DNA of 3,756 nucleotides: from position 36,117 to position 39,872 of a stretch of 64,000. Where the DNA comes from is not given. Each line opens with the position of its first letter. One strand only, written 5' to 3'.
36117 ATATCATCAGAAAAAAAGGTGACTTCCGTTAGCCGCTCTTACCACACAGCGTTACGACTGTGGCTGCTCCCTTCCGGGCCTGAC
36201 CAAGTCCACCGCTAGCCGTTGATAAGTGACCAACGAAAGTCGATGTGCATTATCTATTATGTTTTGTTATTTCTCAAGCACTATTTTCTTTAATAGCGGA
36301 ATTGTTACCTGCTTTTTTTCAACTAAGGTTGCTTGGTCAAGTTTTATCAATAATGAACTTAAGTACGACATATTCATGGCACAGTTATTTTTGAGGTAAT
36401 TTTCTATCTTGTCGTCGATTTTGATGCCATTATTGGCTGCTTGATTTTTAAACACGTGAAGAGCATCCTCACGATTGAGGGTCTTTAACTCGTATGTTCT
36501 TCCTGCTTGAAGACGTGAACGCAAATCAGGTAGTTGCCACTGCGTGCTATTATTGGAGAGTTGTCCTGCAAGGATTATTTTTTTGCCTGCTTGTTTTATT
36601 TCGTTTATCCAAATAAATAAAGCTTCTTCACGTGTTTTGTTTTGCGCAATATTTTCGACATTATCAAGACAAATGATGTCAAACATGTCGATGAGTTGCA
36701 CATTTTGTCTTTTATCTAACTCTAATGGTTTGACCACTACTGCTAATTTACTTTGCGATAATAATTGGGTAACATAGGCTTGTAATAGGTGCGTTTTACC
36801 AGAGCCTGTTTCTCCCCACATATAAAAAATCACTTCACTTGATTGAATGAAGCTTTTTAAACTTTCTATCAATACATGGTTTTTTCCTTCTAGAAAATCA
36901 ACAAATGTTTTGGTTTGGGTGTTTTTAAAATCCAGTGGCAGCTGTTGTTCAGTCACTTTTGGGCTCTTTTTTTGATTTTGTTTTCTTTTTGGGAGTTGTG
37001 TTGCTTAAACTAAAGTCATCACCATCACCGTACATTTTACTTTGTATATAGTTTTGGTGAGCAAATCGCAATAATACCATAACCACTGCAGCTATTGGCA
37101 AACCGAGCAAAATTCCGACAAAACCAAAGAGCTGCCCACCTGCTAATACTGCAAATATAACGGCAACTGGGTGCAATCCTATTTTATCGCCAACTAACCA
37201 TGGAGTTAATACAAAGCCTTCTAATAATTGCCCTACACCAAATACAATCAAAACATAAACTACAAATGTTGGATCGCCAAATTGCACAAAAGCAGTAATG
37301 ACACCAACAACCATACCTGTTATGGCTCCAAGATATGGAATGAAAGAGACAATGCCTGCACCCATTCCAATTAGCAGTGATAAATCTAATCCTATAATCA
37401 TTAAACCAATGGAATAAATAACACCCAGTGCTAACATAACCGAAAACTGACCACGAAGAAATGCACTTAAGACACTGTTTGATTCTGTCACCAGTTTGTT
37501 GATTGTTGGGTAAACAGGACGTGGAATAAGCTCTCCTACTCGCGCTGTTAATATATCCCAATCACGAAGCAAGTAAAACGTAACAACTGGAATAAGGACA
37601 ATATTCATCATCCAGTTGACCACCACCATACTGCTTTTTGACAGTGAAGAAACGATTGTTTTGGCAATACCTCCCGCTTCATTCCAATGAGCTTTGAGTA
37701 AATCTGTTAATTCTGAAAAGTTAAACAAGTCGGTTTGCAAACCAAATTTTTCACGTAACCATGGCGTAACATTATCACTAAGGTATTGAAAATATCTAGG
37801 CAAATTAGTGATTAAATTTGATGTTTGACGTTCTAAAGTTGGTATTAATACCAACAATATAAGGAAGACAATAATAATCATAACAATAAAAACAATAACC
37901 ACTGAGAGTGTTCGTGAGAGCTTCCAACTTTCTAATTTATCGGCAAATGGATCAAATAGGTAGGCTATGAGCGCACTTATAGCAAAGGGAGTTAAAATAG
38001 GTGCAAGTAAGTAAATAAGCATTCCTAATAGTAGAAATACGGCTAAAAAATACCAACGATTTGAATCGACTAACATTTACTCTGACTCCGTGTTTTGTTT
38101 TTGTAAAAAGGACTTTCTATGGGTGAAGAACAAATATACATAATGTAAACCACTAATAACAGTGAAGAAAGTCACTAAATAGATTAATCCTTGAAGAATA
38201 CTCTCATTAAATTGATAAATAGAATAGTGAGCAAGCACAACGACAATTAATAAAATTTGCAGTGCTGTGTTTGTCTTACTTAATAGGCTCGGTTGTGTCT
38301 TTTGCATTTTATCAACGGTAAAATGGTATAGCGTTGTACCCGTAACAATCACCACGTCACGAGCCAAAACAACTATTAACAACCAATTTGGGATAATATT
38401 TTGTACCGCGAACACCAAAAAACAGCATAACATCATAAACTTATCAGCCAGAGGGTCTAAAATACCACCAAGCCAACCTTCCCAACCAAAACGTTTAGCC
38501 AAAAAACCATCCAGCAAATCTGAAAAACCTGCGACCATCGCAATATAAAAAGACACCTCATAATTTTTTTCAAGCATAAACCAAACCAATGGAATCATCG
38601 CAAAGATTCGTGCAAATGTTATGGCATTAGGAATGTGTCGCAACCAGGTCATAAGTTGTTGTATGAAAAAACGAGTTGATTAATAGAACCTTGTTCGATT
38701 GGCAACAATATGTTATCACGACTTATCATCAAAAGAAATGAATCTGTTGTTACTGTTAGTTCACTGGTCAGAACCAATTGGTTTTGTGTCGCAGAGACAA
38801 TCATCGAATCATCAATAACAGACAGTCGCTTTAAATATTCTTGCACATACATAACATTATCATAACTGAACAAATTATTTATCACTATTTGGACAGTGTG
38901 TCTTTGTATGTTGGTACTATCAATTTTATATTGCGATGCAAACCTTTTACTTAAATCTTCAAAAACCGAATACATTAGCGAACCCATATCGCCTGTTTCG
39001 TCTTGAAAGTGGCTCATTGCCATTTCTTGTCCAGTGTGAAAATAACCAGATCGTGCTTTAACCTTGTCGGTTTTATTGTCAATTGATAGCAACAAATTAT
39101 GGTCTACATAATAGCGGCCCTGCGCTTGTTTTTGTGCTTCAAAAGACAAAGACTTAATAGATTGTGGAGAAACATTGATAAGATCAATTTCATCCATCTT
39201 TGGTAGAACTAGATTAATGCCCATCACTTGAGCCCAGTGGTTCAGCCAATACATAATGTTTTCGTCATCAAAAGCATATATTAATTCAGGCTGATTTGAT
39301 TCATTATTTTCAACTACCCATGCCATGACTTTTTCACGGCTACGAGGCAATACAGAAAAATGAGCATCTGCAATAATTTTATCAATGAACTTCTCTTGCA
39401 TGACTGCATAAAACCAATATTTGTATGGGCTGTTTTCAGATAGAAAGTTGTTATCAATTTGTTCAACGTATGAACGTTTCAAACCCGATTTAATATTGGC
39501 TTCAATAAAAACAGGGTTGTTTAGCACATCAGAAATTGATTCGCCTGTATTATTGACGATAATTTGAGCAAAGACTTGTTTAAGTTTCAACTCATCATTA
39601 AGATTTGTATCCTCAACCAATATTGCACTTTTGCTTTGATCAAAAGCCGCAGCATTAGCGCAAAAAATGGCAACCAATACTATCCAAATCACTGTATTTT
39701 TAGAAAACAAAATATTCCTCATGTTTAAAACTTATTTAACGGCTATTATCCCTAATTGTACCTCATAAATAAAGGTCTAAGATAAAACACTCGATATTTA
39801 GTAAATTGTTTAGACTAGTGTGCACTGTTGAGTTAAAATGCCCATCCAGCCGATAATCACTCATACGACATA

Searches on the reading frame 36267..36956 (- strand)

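Call 69: search_protein_families(library=pfam, proteins=[window:36267-36956:-], max_evalue=0.001)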
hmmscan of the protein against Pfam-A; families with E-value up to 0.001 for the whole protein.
window:36267-36956:- (229 aa): 6 families
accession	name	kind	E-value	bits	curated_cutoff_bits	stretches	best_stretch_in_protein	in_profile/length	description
PF22688.2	Hda_lid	-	7.8e-14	51.9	27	1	163-225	2-64/65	Hda, lid domain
PF00308.24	Bac_DnaA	-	2.9e-09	37.7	23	1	16-152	5-158/162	Bacterial DnaA ATPAse domain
PF01637.24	ATPase_2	-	7.7e-06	26.3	33.2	1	30-129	8-114/225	ATPase domain predominantly from Archaea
PF04851.21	ResIII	-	4e-05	24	22.5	1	29-127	11-114/164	Type III restriction enzyme, res subunit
PF13401.12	AAA_22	-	8.8e-05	23.3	27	1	42-86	6-50/130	AAA domain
PF00437.27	T2SSE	-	0.0001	21.5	24.9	1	31-86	132-188/370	Type II/IV secretion system protein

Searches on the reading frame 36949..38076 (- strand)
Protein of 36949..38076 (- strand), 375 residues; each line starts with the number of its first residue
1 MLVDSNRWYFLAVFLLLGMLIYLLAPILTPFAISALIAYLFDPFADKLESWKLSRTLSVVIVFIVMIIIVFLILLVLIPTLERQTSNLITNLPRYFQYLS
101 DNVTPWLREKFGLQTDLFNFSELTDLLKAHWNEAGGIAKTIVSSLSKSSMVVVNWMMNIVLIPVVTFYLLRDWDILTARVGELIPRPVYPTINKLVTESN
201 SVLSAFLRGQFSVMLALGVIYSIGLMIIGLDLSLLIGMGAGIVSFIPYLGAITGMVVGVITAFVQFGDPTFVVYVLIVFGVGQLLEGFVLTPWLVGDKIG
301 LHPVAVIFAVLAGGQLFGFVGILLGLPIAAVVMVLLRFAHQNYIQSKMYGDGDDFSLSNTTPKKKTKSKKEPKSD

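Call 69: search_protein_families(library=pfam, proteins=[window:36949-38076:-], max_evalue=0.001)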
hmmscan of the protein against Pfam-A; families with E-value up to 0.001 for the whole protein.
window:36949-38076:- (375 aa): 1 family
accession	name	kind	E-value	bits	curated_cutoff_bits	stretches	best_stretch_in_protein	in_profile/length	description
PF01594.21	AI-2E_transport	-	1.8e-64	218.4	34.3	1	11-336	4-323/327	AI-2E family transporter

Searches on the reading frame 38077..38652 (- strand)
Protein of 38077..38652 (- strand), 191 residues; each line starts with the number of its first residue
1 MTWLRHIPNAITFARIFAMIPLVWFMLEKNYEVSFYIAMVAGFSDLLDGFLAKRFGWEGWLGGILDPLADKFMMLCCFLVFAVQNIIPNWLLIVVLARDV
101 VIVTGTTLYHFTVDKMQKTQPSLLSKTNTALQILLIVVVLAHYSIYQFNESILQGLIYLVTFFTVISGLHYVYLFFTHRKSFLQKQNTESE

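Call 69: search_protein_families(library=pfam, proteins=[window:38077-38652:-], max_evalue=0.001)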
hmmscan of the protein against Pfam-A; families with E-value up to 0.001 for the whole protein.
window:38077-38652:- (191 aa): 1 family
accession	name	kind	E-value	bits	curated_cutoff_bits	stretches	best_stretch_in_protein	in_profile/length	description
PF01066.26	CDP-OH_P_transf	-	6.3e-27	95.3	22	1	6-164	2-150/152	CDP-alcohol phosphatidyltransferase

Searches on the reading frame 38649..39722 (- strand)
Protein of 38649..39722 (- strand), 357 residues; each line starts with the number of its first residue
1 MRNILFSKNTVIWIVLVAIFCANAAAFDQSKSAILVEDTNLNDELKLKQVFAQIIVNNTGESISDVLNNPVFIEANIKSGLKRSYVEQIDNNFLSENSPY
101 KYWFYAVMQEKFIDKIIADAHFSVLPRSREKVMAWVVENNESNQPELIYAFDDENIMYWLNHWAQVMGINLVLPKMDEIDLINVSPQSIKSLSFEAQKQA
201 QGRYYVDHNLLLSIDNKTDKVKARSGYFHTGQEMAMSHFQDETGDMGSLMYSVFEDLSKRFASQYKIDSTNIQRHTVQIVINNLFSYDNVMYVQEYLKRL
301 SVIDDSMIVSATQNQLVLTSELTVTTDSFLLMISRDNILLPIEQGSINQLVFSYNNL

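Call 69: search_protein_families(library=pfam, proteins=[window:38649-39722:-], max_evalue=0.001)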
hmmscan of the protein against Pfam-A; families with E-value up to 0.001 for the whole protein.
window:38649-39722:- (357 aa): 1 family
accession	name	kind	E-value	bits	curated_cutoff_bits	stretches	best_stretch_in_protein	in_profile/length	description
PF09839.14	DUF2066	-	2.1e-16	60.4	23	1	47-265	26-232/232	Uncharacterized protein conserved in bacteria (DUF2066)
